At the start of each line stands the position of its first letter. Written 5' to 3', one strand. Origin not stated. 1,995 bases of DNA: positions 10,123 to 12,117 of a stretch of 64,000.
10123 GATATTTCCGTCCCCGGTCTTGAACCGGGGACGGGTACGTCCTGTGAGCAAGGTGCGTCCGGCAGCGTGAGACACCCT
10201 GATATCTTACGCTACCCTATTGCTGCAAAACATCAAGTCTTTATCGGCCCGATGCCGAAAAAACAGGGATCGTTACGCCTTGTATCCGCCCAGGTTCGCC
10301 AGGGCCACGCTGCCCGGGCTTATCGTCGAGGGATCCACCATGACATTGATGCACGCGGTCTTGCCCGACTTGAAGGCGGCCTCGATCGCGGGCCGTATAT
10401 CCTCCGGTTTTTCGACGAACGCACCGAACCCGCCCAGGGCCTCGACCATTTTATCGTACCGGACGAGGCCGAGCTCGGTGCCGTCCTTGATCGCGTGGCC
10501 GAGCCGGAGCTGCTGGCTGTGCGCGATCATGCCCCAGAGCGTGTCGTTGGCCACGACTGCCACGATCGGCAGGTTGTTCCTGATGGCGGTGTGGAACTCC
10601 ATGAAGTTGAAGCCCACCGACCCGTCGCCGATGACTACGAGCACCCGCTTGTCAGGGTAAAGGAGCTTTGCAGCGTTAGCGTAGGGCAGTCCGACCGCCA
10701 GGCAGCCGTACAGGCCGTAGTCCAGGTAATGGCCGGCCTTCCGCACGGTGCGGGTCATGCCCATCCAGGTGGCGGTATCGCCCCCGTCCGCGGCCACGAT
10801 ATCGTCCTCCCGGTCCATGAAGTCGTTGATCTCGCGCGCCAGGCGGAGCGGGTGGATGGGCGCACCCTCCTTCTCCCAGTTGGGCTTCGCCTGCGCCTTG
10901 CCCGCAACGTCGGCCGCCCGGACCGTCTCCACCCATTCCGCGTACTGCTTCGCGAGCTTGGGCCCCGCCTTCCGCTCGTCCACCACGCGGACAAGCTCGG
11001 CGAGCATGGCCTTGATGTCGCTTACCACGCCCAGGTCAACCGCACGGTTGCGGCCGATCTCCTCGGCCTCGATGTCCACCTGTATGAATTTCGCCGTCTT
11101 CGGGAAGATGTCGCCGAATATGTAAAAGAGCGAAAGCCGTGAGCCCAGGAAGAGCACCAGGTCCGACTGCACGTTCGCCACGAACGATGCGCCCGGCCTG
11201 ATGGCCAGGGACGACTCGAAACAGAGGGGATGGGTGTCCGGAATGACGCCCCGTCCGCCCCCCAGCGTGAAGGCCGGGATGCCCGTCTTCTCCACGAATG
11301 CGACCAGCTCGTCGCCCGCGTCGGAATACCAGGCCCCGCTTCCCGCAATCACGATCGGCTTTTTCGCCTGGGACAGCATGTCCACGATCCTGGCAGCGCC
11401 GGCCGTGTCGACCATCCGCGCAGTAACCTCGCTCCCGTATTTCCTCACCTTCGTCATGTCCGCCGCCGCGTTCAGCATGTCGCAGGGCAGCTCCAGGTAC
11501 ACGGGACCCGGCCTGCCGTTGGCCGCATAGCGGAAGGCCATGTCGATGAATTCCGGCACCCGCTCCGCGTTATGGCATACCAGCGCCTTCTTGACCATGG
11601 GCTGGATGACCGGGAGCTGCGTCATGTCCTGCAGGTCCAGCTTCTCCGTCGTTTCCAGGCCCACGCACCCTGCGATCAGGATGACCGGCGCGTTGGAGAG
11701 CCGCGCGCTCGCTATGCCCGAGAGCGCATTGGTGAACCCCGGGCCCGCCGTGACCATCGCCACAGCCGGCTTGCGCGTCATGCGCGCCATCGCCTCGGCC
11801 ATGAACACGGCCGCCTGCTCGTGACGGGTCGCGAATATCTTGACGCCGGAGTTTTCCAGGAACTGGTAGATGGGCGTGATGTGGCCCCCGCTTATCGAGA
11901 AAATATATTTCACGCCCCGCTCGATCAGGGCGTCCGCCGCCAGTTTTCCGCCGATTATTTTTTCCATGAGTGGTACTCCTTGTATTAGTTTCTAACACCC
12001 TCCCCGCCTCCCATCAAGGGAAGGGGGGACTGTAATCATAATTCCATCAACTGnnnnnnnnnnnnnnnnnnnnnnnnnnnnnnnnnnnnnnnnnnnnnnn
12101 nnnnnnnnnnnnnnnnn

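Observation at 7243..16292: Candidate organosulfonate-respiration module (xsc-ackA plus transporter/dehydrogenase operon) parked directly beside dsrABDCN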

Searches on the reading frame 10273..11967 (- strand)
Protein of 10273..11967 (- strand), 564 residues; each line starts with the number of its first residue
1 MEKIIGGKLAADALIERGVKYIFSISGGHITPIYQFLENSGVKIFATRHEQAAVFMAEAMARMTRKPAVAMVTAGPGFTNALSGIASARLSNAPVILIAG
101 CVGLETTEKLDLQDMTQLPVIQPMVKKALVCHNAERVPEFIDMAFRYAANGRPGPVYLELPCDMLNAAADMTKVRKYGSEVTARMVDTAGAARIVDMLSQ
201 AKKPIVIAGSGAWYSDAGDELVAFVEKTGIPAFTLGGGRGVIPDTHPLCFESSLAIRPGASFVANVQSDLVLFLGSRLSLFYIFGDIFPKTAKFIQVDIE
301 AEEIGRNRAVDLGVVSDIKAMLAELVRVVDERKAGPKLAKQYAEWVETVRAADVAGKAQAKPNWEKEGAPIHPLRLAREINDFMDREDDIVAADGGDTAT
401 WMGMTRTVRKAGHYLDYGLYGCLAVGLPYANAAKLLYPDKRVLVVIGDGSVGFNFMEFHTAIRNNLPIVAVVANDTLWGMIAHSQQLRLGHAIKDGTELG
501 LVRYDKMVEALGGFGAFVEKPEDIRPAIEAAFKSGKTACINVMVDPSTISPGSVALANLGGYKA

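Call 4: search_protein_families(library=ncbifam, proteins=[window:10273-11967:-], max_evalue=0.00001)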
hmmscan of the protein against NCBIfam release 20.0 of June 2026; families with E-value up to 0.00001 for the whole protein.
window:10273-11967:- (564 aa): 51 families (the best 25 are shown)
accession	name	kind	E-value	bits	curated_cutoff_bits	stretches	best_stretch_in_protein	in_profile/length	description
NF004516.0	PRK05858.1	equivalog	1.8e-122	409.6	587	1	4-554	11-545/548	acetolactate synthase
NF058623.1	HdaclCoAlyACT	equivalog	5.8e-99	332.3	600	1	9-552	15-548/575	2-hydroxyacyl-CoA lyase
NF006721.0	PRK09259.1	equivalog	3.7e-90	303.2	557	1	6-548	17-554/574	oxalyl-CoA decarboxylase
NF006052.0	PRK08199.1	subfamily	1.1e-89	301.2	539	1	4-552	8-545/559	thiamine pyrophosphate protein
NF006187.0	PRK08322.1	equivalog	1.4e-89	301.1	509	1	10-547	8-531/548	acetolactate synthase large subunit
TIGR00118.1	acolac_lg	equivalog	2.7e-88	296.8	538.35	1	6-548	3-539/557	biosynthetic-type acetolactate synthase large subunit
NF004919.0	PRK06276.1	equivalog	7.3e-88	295.3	866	1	6-549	3-543/582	acetolactate synthase large subunit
TIGR03254.1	oxalate_oxc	equivalog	1e-85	288.5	739.4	1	6-549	5-542/554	oxalyl-CoA decarboxylase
NF004710.0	PRK06048.1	equivalog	5.9e-82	275.9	976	1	2-547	6-540/561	acetolactate synthase large subunit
NF006122.0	PRK08266.1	subfamily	5.3e-79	266.1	571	1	2-550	2-531/543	hypothetical protein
NF004772.0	PRK06112.1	subfamily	2.2e-78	264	673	1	8-551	18-566/578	acetolactate synthase catalytic subunit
NF006378.0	PRK08617.1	equivalog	4e-78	263.1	510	1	3-545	7-539/556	acetolactate synthase AlsS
NF006319.0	PRK08527.1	equivalog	2.5e-76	257.3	905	1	1-545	1-539/565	acetolactate synthase large subunit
NF004807.0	PRK06154.1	equivalog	4.2e-75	253.5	607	1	11-543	27-553/565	thiamine pyrophosphate-requiring protein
NF006524.0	PRK08978.1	equivalog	1.1e-74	251.7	738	1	6-546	3-526/548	acetolactate synthase 2 catalytic subunit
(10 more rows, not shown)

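Call 5: search_protein_families(library=pfam, proteins=[window:10273-11967:-], max_evalue=0.00001)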
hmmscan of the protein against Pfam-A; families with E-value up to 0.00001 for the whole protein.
window:10273-11967:- (564 aa): 3 families
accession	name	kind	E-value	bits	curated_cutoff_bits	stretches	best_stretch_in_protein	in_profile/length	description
PF00205.28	TPP_enzyme_M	-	8.2e-37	126.4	30.4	1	192-325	2-137/137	Thiamine pyrophosphate enzyme, central domain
PF02776.23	TPP_enzyme_N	-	2.2e-34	118.2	26.8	1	6-115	3-114/119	Thiamine pyrophosphate enzyme, N-terminal TPP binding domain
PF02775.26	TPP_enzyme_C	-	1.4e-32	113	21.9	1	394-542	1-151/151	Thiamine pyrophosphate enzyme, C-terminal TPP binding domain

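Call 10: find_homologous_proteins(query=window:10273-11967:-, max_evalue=1e-30)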
Query window:10273-11967:- (564 aa): 3032 proteins with E <= 1e-30 among 8000 candidates; the best 120 are listed.
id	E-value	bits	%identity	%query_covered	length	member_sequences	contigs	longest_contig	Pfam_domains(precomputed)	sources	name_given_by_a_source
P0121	0.0e+0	1262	100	100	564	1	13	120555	PF02775.27,PF02776.24,PF00205.29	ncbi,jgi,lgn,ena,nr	ncbi:MAG TPA: thiamine pyrophosphate-binding protein [Spirochaetota bacterium]|nr:thiamine pyrophosp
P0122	0.0e+0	1259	100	100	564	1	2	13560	PF02775.27,PF02776.24,PF00205.29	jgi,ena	-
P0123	0.0e+0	1257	100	100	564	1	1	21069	PF02775.27,PF02776.24,PF00205.29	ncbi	-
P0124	0.0e+0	1239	98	100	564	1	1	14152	PF02775.27,PF02776.24,PF00205.29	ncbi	-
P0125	0.0e+0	1163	90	100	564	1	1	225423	PF02775.27,PF02776.24,PF00205.29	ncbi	-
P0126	0.0e+0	1137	89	100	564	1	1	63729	PF02775.27,PF02776.24,PF00205.29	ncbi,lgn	-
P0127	0.0e+0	1118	87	100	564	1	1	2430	PF02775.27,PF02776.24,PF00205.29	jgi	-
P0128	0.0e+0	1116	86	100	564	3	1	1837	PF02775.27,PF02776.24,PF00205.29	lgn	-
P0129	0.0e+0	1114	85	100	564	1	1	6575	PF02775.27,PF02776.24,PF00205.29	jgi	jgi:acetolactate synthase-1/2/3 large subunit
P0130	0.0e+0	1107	86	100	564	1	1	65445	PF02775.27,PF02776.24,PF00205.29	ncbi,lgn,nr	ncbi:MAG: thiamine pyrophosphate-binding protein [Spirochaetes bacterium]|nr:MAG: thiamine pyrophosp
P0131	0.0e+0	1095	85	100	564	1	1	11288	PF02775.27,PF02776.24,PF00205.29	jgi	jgi:acetolactate synthase I/II/III large subunit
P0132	0.0e+0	1093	85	100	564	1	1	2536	PF02775.27,PF02776.24,PF00205.29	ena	-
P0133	0.0e+0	1084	84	100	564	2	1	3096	PF02775.27,PF02776.24,PF00205.29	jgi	jgi:acetolactate synthase I/II/III large subunit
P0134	0.0e+0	1083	83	100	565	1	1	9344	PF02775.27,PF02776.24,PF00205.29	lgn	-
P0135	0.0e+0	1082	84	100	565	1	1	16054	PF02775.27,PF02776.24,PF00205.29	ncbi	-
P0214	3.5e-280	948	73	100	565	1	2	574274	PF02775.27,PF02776.24,PF00205.29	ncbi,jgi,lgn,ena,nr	ncbi:MAG: acetolactate synthase [Deltaproteobacteria bacterium HGW-Deltaproteobacteria-13]|jgi:aceto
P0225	1.3e-279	947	73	100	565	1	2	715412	PF02775.27,PF02776.24,PF00205.29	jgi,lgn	jgi:acetolactate synthase-1/2/3 large subunit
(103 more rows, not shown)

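Call 11: find_encoding_contigs(protein=P0214, flank=8000, max_places=2)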
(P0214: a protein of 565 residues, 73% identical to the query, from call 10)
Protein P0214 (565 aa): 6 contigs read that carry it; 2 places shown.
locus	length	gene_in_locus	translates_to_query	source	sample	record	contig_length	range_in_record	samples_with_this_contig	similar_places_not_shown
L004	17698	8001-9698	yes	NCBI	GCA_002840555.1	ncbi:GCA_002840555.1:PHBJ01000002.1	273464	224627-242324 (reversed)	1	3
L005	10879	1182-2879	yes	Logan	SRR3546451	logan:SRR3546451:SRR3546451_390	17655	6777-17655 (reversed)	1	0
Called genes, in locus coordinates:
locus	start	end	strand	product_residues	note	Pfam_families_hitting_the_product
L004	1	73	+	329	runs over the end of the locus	PF02665:Nitrate_red_gam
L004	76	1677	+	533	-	PF13183:Fer4_8, PF13534:Fer4_17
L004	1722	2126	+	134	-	-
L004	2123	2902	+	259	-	PF25160:LdpA_Fe-S-bd (faint), PF13237:Fer4_10 (faint), PF13247:Fer4_11, PF00037:Fer4 (weak), PF12837:Fer4_6 (weak), PF12838:Fer4_7 (weak), PF13187:Fer4_9 (weak), PF13247:Fer4_11 (weak)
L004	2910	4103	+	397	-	PF03916:NrfD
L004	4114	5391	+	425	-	PF00871:Acetate_kinase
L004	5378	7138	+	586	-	PF02776:TPP_enzyme_N, PF00205:TPP_enzyme_M, PF02775:TPP_enzyme_C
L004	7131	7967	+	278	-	PF00106:adh_short, PF23441:SDR, PF13561:adh_short_C2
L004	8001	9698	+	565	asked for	PF02776:TPP_enzyme_N, PF00205:TPP_enzyme_M, PF02775:TPP_enzyme_C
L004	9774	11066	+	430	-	PF00083:Sugar_tr (weak), PF03137:OATP (faint), PF07690:MFS_1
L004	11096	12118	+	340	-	PF08240:ADH_N, PF00107:ADH_zinc_N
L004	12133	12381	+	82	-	-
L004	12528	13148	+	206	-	PF00440:TetR_N, PF13305:TetR_C_33 (weak)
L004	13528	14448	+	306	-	PF20330:DUF6625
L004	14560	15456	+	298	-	PF01501:Glyco_transf_8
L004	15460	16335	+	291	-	PF01501:Glyco_transf_8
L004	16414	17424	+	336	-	-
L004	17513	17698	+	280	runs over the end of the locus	PF08241:Methyltransf_11, PF13489:Methyltransf_23 (faint), PF13649:Methyltransf_25 (weak)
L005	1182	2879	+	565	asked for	PF02776:TPP_enzyme_N, PF00205:TPP_enzyme_M, PF02775:TPP_enzyme_C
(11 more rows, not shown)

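Call 12: find_encoding_contigs(protein=P0225, flank=8000, max_places=2)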
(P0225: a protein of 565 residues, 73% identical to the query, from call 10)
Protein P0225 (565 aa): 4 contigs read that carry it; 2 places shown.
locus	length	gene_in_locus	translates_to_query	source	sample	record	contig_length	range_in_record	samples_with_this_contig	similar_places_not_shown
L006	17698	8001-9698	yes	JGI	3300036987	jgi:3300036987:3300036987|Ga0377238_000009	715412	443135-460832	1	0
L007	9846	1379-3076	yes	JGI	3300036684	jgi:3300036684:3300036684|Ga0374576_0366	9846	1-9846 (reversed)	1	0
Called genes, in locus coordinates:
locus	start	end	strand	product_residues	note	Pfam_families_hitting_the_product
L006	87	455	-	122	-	PF01219:DAGK_prokar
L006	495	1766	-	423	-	PF01168:Ala_racemase_N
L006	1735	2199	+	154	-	-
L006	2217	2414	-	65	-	-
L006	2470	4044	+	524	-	PF03601:Cons_hypoth698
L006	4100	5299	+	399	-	PF00871:Acetate_kinase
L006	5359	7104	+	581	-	PF02776:TPP_enzyme_N, PF00205:TPP_enzyme_M, PF02775:TPP_enzyme_C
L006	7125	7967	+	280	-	PF23441:SDR, PF00106:adh_short, PF13561:adh_short_C2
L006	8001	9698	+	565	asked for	PF02776:TPP_enzyme_N, PF00205:TPP_enzyme_M, PF02775:TPP_enzyme_C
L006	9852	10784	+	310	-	PF13593:SBF_like, PF01758:SBF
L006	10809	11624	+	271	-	PF00106:adh_short, PF08659:KR, PF01370:Epimerase (weak), PF13561:adh_short_C2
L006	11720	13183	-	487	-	PF00266:Aminotran_5, PF00282:Pyridoxal_deC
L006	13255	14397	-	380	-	PF05684:DUF819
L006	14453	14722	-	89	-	-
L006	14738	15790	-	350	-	PF01916:DS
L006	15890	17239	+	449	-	PF13742:tRNA_anti_2, PF01336:tRNA_anti-codon, PF02601:Exonuc_VII_L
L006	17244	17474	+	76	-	PF02609:Exonuc_VII_S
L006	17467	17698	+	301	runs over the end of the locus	PF00348:polyprenyl_synt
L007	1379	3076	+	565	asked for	PF02776:TPP_enzyme_N, PF00205:TPP_enzyme_M, PF02775:TPP_enzyme_C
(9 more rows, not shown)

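Call 13: search_solved_structures(query=window:10273-11967:-, max_evalue=1e-20)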
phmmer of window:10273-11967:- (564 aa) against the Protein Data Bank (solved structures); distinct sequences matched with E-value up to 1e-20: 125 (the best 60 are shown).
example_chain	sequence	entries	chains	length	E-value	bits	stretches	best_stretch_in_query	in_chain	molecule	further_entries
6xn8_A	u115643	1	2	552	1.3e-76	261.7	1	4-546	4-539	2-hydroxyacyl-CoA lyase 1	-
8vzd_A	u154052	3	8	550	2.7e-75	257.3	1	3-545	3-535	2-Hydroxyacyl-CoA Lyase/Synthase TbHACS | Oxalyl-CoA decarboxylase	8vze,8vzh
8vzc_A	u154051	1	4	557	3.9e-75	256.7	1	3-544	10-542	Oxalyl-CoA decarboxylase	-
8vzf_A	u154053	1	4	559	3.9e-75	256.7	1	3-544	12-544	2-Hydroxyacyl-CoA Lyase/Synthase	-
8vza_A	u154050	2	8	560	4e-75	256.7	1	3-544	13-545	2-Hydroxyacyl-CoA lyase/Synthase | Oxalyl-CoA decarboxylase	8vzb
8vzj_A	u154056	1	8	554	3.1e-74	253.8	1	2-547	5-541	Oxalyl-CoA decarboxylase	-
3iae_A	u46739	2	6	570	5.6e-72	246.3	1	2-557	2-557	Benzaldehyde lyase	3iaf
2ag0_A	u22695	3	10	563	6.1e-72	246.2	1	2-557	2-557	benzaldehyde lyase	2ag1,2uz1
3d7k_A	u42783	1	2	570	6.6e-72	246.1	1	2-557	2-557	Benzaldehyde lyase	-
4qq8_A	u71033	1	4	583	7.1e-72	246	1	2-557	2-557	Formolase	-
2uz1_B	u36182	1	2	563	8.6e-72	245.7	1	2-555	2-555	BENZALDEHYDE LYASE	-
7pt3_A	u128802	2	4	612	1.4e-71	245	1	8-553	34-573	2-hydroxyacyl-CoA lyase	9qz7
9qz5_A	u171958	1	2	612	1.7e-71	244.7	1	8-553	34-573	2-hydroxyacyl-CoA lyase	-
7pt2_A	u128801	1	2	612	2.2e-71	244.3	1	8-553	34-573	2-hydroxyacyl-CoA lyase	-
7pt1_A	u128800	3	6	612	2.4e-71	244.2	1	8-553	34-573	2-hydroxyacyl-CoA lyase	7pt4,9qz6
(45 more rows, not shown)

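Call 19: find_related_loci(query=A1, collection=genome_contigs, flank=10000)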
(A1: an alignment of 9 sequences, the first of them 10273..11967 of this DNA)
Query A1 (564 aa) in genome_contigs; peptide patterns used: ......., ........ (x = any residue, [..] = any of these).
600 stretches matched a pattern (row limit reached: there are more); 127 encode a relative of the query (tblastn E <= 1e-3); the best 80 are kept; 80 distinct loci.
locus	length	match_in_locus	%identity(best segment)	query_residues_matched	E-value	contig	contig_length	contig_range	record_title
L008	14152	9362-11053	98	1-564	0e+0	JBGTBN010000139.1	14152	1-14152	MAG: Spirochaetota bacterium isolate JTS-AC98 k141_2280500, whole genome shotgun sequence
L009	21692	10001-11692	90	1-564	0e+0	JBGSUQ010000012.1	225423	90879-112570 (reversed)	MAG: Spirochaetota bacterium isolate JTS-AC436 k141_229145, whole genome shotgun sequence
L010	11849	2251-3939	79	1-563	0e+0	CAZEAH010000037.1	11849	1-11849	MAG TPA_asm: uncultured Leptospirales bacterium isolate binchicken_co58_57 genome assembly, contig: NODE_4265_length_118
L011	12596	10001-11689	77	1-563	0e+0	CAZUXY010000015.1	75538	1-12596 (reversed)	MAG TPA_asm: uncultured Leptospirales bacterium isolate binchicken_co27_239 genome assembly, contig: NODE_541_length_755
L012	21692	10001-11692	74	1-564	0e+0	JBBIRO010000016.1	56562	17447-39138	MAG: Syntrophobacterales bacterium isolate STS170223_bin_351 NODE_247_length_56562_cov_6.842993, whole genome shotgun se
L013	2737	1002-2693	74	1-564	0e+0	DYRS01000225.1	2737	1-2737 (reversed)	MAG TPA_asm: Chthoniobacter flavus isolate SulCav_GS10_10_5_63_25 SulCav_GS10_10_79469_length_2737_cov_10_343028, whole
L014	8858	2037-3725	75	1-563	0e+0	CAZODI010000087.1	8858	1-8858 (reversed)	MAG TPA_asm: uncultured Syntrophaceae bacterium isolate binchicken_co20_342 genome assembly, contig: NODE_14211_length_8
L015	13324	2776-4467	73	1-564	0e+0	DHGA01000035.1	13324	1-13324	MAG TPA_asm: Syntrophaceae bacterium UBA4810 UBA4810_contig_72240, whole genome shotgun sequence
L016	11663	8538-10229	74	1-564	0e+0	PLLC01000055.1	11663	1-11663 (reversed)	MAG: Syntrophaceae bacterium isolate fen_1170 73.20120800_E3X.7_contig_17957, whole genome shotgun sequence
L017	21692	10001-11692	74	1-564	0e+0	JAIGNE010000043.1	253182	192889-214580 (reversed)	MAG: Deltaproteobacteria bacterium isolate BIN3 25553, whole genome shotgun sequence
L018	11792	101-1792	72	1-564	0e+0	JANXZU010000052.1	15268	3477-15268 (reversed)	MAG: Syntrophaceae bacterium isolate GL140_4_metabat_43 GL140_4_k141_608152, whole genome shotgun sequence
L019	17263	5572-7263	74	1-564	0e+0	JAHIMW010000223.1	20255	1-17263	MAG: Proteobacteria bacterium isolate KR13_N2.mb.84 KR13_N2.mb.84_k141_420303, whole genome shotgun sequence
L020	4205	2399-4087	73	1-564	0e+0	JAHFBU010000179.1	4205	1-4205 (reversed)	MAG: Syntrophaceae bacterium isolate nzgw205 NODE_79802_length_4206_cov_2.190942, whole genome shotgun sequence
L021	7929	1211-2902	71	1-564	0e+0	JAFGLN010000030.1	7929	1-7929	MAG: Deltaproteobacteria bacterium isolate Zod_Metabat.402 k87_3236279, whole genome shotgun sequence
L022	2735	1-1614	75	26-563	0e+0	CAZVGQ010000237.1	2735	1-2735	MAG TPA_asm: uncultured Smithella sp. isolate SRP239243_co1_172 genome assembly, contig: NODE_64941_length_2735_cov_134.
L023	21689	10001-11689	72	1-564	0e+0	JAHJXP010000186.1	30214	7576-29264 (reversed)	MAG: Proteobacteria bacterium isolate UML_B.mb.18 UML_B.mb.18_k141_89778, whole genome shotgun sequence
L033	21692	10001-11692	68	1-564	0e+0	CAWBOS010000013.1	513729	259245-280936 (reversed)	MAG: uncultured delta proteobacterium isolate MFD01299.bin.3.111 genome assembly, contig: contig_6400, whole genome shot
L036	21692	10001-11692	66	1-564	0e+0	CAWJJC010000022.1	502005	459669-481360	MAG: uncultured delta proteobacterium isolate MFD05442.bin.2.211 genome assembly, contig: contig_42070, whole genome sho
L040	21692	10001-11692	66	1-564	0e+0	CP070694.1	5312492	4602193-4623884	MAG: Desulfobacterales bacterium isolate bin60 chromosome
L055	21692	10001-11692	63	1-564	0e+0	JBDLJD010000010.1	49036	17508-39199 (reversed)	MAG: Thermodesulfobacteriota bacterium isolate MAG075 MAG075_10, whole genome shotgun sequence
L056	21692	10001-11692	64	1-563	0e+0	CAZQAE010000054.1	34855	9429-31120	MAG TPA_asm: uncultured bacterium isolate SRP191223_co1_360 genome assembly, contig: NODE_902_length_34855_cov_8.985029,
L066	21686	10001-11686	62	2-564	0e+0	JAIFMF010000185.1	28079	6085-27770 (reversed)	MAG: Desulfobacula sp. isolate bin_26 scaffold_1059, whole genome shotgun sequence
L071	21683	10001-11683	62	2-564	0e+0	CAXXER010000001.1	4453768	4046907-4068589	MAG: uncultured Desulfobacter sp. isolate eeee0e93-5446-4477-9f5f-6eee70e6e39d genome assembly, contig: contig_1, whole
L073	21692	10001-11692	61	1-564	0e+0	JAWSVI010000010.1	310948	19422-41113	MAG: Desulfobacteraceae bacterium isolate PJM12_PCL_del1 B9PCLJ1_contig_61, whole genome shotgun sequence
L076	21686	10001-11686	60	1-562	0e+0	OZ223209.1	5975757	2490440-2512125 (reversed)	MAG: Myxococcota bacterium isolate 6e5ad1d4-156e-4916-952c-8a0b14857fe9 genome assembly, chromosome: 1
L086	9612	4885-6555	59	6-563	0e+0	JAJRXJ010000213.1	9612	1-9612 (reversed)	MAG: Actinomycetes bacterium isolate Dive96_bin3.143 k141_2997575, whole genome shotgun sequence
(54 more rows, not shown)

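Call 26: search_protein_families(library=pfam, proteins=[L004:11096-12118:+], max_evalue=0.0001)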
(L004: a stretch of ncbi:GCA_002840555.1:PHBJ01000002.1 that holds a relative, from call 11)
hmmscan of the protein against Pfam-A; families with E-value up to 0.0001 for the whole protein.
L004:11096-12118:+ (340 aa): 3 families
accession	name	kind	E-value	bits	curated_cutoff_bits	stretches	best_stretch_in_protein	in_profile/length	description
PF08240.17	ADH_N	-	2.5e-25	89.2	23.5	1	24-131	2-103/104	Alcohol dehydrogenase GroES-like domain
PF00107.32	ADH_zinc_N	-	6.4e-18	65.4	31.8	1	169-297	1-128/129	Zinc-binding dehydrogenase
PF13602.12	ADH_zinc_N_2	-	3.9e-05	25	27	0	203-320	2-120/134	Zinc-binding dehydrogenase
